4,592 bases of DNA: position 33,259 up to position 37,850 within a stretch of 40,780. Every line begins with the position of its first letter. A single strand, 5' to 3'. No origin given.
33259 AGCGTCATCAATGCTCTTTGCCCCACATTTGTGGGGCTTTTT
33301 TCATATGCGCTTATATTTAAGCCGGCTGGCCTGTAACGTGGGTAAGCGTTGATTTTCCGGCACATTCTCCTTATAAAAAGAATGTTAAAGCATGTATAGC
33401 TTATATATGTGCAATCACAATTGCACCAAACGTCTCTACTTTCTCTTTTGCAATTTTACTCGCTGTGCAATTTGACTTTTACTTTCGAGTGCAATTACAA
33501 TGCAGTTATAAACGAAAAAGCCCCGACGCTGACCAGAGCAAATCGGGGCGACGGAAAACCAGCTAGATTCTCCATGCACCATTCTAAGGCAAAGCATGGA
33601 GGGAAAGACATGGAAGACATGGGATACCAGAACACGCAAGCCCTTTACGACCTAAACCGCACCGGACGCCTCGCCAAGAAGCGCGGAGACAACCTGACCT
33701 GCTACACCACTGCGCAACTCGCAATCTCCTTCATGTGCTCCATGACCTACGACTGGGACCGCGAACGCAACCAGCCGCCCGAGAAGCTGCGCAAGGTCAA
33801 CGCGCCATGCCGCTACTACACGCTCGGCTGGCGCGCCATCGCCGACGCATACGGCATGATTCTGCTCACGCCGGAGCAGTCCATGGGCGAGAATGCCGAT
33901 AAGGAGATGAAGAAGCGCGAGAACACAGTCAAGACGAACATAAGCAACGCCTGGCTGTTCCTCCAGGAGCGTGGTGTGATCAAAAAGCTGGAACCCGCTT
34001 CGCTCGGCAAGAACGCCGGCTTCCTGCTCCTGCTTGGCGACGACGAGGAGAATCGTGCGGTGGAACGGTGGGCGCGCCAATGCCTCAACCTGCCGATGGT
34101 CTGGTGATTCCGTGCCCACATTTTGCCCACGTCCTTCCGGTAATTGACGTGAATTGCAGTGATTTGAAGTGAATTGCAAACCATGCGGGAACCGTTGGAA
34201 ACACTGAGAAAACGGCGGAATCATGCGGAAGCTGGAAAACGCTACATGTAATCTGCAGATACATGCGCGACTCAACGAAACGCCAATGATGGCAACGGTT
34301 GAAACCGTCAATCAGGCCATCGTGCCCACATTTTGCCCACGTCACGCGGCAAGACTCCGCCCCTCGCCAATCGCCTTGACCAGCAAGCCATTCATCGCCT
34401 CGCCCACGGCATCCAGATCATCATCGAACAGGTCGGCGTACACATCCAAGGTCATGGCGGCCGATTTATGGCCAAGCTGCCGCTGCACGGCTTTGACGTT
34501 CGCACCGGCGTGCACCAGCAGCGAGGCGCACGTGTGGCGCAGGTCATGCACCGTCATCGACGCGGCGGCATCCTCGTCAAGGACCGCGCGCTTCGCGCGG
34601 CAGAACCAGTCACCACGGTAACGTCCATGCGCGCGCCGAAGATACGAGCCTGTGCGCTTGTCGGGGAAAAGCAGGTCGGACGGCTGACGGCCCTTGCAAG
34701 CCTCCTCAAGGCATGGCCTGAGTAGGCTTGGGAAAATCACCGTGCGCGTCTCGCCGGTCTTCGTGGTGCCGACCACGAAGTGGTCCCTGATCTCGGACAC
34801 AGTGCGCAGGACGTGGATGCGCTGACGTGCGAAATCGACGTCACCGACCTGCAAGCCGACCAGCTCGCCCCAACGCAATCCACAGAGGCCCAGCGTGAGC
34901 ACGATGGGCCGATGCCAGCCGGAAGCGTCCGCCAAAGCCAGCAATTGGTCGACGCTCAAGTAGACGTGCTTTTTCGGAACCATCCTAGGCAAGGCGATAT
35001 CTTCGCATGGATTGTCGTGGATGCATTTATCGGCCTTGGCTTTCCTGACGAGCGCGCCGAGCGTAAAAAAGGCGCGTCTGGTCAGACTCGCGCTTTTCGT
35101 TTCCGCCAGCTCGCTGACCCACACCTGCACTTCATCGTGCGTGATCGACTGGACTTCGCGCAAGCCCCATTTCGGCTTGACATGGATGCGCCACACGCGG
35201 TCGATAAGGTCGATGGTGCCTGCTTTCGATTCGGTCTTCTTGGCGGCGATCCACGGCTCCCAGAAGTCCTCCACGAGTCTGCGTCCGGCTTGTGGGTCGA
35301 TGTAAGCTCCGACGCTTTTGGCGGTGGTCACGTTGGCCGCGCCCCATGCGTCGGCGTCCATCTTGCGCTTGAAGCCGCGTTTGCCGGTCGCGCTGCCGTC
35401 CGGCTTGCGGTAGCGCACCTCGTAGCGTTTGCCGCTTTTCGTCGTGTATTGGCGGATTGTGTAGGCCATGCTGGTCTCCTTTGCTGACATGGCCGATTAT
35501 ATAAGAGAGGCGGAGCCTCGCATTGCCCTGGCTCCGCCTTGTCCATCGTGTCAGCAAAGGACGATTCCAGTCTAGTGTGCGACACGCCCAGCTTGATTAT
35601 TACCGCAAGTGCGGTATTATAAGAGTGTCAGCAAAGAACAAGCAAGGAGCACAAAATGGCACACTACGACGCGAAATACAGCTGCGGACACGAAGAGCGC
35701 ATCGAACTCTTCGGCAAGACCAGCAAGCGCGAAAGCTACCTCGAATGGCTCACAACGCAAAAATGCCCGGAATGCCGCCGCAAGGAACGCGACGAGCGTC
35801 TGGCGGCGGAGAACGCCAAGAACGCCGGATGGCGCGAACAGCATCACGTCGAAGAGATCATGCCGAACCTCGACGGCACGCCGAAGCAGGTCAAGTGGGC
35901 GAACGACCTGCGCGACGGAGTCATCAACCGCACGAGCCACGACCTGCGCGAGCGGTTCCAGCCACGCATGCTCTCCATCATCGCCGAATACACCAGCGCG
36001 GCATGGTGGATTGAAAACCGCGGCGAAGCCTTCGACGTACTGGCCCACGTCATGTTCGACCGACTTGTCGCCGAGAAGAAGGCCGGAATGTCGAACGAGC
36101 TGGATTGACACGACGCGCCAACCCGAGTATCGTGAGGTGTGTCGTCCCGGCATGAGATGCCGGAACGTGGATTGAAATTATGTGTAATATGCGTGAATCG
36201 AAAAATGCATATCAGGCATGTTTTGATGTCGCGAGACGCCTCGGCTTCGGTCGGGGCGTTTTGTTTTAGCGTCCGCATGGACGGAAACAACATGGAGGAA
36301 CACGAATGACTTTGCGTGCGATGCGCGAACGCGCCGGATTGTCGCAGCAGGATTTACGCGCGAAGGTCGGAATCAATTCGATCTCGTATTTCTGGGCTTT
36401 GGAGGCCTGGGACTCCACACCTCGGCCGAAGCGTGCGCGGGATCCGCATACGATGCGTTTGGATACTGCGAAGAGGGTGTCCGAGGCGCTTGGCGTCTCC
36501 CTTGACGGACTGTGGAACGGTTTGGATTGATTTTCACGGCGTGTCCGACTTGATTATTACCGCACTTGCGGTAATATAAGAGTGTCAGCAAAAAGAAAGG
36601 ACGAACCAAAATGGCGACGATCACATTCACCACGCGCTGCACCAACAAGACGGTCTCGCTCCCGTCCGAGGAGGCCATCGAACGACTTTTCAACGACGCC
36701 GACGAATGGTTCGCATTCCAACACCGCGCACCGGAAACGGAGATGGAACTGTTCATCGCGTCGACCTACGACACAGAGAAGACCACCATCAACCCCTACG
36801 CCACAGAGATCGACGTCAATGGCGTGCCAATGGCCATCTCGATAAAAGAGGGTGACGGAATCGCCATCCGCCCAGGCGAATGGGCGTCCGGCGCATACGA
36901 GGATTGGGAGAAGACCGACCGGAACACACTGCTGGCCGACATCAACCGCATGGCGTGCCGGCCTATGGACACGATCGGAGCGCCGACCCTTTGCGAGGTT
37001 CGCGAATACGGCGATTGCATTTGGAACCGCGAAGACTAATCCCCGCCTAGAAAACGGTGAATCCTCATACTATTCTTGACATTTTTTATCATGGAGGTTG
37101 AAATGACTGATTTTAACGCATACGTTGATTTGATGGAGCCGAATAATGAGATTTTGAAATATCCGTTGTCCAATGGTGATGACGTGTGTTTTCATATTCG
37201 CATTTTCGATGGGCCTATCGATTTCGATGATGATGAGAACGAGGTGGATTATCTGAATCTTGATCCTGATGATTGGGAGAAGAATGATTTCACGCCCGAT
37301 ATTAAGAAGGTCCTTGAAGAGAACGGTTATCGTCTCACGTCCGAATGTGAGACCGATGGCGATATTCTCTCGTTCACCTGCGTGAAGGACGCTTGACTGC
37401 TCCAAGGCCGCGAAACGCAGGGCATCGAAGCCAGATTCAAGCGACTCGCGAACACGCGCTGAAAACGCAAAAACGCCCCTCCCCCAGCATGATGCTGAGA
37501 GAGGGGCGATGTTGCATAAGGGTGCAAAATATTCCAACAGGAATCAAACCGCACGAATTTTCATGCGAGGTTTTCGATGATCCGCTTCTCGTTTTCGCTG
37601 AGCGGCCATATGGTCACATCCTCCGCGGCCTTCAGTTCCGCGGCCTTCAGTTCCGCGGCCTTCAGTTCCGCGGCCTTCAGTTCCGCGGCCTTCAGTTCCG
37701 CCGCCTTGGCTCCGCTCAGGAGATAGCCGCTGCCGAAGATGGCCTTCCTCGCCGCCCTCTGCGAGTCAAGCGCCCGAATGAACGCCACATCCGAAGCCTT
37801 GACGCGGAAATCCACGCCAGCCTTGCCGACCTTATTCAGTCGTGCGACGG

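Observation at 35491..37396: Operator-gated accessory island beside int: duplicated promoter/palindrome cassette, tiny XRE regulator and acidic small proteins (Acr/Aca-like anti-defence architecture)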

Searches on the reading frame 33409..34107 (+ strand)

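Call 7: search_protein_families(library=pfam, proteins=[window:33409-34107:+], max_evalue=0.1)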
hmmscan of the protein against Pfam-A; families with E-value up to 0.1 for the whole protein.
window:33409-34107:+ (232 aa): 0 families

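Call 8: search_protein_families(library=phrogs, proteins=[window:33409-34107:+], max_evalue=0.1)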
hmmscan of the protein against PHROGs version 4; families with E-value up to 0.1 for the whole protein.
window:33409-34107:+ (232 aa): 0 families

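Call 16: search_protein_families(library=ncbifam, proteins=[window:33409-34107:+], max_evalue=0.1)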
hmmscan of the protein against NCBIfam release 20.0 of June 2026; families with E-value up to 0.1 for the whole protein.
window:33409-34107:+ (232 aa): 3 families
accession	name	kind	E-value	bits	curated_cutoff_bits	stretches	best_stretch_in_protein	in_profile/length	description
TIGR01840.1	esterase_phb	subfamily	0.011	15.3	107.85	1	139-163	33-57/213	PHB depolymerase family esterase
NF050058.1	e_dPHAscl_type1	hypoth_equivalog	0.051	13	150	1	139-164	42-67/276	extracellular catalytic domain type 1 short-chain-length polyhydroxyalkanoate depolymerase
NF050112.1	PhdiestSpdARhizob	equivalog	0.079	12.6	400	0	46-83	146-183/264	2', 3'cyclic nucleotide phosphodiesterase SpdA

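Call 17: search_protein_families(library=padloc, proteins=[window:33409-34107:+], max_evalue=0.1)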
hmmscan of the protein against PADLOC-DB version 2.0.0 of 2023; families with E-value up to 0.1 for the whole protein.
window:33409-34107:+ (232 aa): 0 families

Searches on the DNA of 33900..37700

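Call 34: search_rna_families(source=window, start=33900, end=37700, threshold=evalue, max_evalue=1)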
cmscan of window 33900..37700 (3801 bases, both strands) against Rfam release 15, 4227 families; matches with E-value up to 1: 1.
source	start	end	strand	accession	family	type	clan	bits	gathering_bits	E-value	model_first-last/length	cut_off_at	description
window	36205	36278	+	RF02225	sX6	Gene; sRNA;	-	20.4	40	0.024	260-340/342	no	Proteobacterial sRNA sX6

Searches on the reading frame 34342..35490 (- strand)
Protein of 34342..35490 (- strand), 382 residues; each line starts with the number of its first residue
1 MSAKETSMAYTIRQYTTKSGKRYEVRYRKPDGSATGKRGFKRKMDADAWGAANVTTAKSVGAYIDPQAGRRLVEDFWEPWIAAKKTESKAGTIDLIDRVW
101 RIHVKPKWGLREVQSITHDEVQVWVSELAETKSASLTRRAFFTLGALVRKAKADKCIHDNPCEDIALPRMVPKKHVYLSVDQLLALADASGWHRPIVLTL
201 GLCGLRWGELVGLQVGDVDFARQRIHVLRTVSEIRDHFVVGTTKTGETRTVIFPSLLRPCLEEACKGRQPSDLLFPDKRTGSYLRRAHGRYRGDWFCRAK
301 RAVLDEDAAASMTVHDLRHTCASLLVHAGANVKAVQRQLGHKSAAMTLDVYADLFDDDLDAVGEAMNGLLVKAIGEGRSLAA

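Call 7: search_protein_families(library=pfam, proteins=[window:34342-35490:-], max_evalue=0.1)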
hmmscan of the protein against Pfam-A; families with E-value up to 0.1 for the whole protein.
window:34342-35490:- (382 aa): 3 families
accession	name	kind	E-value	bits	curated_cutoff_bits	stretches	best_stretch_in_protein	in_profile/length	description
PF00589.27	Phage_integrase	-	5.8e-23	82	27.1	1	181-355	9-169/172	Phage integrase family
PF14659.12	Phage_int_SAM_3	-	5.9e-05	23.7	22.6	1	73-128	2-57/58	Phage integrase, N-terminal SAM-like domain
PF22022.2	Phage_int_M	-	8e-05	23.2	27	1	77-165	5-93/96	Phage integrase central domain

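Call 8: search_protein_families(library=phrogs, proteins=[window:34342-35490:-], max_evalue=0.1)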
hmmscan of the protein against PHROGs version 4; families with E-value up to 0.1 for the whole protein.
window:34342-35490:- (382 aa): 6 families
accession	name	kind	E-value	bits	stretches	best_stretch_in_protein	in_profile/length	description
phrog_1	-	integration and excision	1.1e-65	224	1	10-376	111-457/611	integrase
phrog_216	-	integration and excision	9.5e-34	117.8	1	136-367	14-237/301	integrase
phrog_7685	-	integration and excision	1.6e-09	38.7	1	308-364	177-233/240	integrase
phrog_7269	-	integration and excision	1.3e-05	26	1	305-361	21-76/89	integrase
phrog_25190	-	integration and excision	0.00032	22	1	312-360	47-95/109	integrase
phrog_35951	-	unknown function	0.00091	20.7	1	299-355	8-63/97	-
